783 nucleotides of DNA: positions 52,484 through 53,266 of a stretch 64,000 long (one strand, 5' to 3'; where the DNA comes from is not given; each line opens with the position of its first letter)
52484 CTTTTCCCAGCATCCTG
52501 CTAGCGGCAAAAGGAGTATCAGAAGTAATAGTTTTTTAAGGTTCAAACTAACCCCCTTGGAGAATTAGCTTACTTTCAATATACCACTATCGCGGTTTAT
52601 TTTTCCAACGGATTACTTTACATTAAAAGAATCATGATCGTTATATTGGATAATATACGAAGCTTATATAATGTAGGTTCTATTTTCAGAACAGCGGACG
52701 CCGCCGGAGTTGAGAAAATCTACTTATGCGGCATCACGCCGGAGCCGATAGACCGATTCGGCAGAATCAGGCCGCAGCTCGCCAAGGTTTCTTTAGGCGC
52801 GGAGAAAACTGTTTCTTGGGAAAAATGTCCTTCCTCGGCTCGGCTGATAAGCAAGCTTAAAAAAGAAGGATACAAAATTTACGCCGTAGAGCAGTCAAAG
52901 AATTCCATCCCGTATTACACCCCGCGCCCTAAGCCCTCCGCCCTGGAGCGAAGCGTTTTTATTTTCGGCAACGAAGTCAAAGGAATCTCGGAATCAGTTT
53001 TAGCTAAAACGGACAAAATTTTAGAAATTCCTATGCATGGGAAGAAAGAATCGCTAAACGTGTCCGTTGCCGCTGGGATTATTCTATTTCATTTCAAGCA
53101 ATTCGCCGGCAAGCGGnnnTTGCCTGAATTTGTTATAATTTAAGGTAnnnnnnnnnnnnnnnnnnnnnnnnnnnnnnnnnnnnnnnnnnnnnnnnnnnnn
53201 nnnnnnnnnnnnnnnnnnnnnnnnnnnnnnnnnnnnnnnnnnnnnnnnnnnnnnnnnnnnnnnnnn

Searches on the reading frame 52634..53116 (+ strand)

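Call 16: search_protein_families(library=pfam, proteins=[window:52634-53116:+], max_evalue=0.1)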
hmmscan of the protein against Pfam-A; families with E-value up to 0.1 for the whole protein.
window:52634-53116:+ (161 aa): 1 family
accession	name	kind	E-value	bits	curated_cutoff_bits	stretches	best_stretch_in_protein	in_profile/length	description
PF00588.24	SpoU_methylase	-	1.2e-35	123.1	29.7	1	1-152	2-142/142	SpoU rRNA Methylase family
